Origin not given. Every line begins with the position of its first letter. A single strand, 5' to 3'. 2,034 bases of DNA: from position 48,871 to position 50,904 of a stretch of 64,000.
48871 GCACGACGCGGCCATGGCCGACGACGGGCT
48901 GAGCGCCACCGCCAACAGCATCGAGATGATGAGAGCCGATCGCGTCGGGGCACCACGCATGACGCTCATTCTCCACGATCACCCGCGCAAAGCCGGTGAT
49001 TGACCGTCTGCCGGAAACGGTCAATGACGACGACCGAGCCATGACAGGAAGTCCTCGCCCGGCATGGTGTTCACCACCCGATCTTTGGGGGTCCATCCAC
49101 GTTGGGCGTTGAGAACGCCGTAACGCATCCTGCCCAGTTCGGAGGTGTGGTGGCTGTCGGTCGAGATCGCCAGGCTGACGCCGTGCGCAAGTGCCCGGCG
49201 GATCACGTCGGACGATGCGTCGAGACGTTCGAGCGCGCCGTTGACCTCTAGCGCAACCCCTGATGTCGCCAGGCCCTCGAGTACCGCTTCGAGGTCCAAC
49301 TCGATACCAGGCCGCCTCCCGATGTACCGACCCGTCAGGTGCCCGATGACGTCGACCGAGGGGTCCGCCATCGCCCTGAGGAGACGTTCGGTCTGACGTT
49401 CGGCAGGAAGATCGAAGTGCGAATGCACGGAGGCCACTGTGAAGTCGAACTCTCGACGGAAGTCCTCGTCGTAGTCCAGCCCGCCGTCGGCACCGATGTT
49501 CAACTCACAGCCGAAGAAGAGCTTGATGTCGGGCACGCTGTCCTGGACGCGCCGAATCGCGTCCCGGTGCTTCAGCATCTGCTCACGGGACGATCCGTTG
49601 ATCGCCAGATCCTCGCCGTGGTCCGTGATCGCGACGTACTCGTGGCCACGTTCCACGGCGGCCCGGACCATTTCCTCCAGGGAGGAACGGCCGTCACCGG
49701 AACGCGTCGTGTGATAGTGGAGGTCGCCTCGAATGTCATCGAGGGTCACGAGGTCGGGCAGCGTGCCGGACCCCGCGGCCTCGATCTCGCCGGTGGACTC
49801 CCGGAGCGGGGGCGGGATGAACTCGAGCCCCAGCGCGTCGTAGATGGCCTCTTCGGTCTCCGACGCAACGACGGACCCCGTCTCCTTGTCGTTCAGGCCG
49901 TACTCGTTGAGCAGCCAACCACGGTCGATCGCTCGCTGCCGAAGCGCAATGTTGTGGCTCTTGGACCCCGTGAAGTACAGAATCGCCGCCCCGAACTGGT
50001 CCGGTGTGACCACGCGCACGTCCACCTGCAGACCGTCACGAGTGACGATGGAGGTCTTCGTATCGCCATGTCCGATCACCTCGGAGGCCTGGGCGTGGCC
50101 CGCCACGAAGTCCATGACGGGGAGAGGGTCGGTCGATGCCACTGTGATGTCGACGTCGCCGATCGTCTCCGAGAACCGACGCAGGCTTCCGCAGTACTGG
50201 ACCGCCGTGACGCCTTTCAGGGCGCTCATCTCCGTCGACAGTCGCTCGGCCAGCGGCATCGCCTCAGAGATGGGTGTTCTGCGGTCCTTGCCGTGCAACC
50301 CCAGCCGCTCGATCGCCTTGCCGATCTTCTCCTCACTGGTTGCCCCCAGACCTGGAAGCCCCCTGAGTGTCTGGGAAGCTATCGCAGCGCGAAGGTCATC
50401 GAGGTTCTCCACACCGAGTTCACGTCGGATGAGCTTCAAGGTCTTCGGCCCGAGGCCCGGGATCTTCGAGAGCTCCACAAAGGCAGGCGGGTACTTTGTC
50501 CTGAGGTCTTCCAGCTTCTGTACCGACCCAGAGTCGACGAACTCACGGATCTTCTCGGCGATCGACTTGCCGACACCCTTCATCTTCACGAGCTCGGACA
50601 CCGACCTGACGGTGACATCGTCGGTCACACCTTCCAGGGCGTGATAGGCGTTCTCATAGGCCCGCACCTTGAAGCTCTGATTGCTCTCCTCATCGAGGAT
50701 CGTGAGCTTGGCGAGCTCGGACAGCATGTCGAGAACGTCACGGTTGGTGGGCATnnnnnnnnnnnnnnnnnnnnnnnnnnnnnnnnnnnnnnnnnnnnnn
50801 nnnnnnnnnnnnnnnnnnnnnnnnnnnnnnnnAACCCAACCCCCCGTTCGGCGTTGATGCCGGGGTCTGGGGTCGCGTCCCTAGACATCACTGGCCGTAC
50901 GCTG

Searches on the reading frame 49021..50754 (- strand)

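Call 14: search_protein_families(library=pfam, proteins=[window:49021-50754:-], max_evalue=0.01)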
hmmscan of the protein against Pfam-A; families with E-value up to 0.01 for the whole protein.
window:49021-50754:- (577 aa): 10 families
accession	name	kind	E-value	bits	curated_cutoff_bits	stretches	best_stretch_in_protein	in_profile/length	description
PF14791.11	DNA_pol_B_thumb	-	1.8e-24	85.8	25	1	257-319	1-63/63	DNA polymerase beta thumb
PF14716.13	HHH_8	-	2e-17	63.8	30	1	3-77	2-72/73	Helix-hairpin-helix domain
PF02811.25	PHP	-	8.6e-15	55.9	26.4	1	344-505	1-162/164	PHP domain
PF14520.12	HHH_5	-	8.3e-12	45.9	27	1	92-144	1-51/57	Helix-hairpin-helix domain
PF00633.29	HHH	-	2.2e-06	27.7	24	0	49-72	7-30/30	Helix-hairpin-helix motif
PF11798.14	IMS_HHH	-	2.3e-05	24.8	24.4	0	94-115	12-32/32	IMS family HHH motif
PF12836.13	HHH_3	-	5e-05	23.8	27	0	51-85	12-47/65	Helix-hairpin-helix motif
PF14792.12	DNA_pol_B_palm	-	5.4e-05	23.8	25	1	159-208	1-50/113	DNA polymerase beta palm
PF12826.13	HHH_2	-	0.006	17.2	27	0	50-80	32-62/64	Helix-hairpin-helix motif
PF11731.14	Cdd1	-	0.009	16.6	25.5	0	92-129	5-41/86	Pathogenicity locus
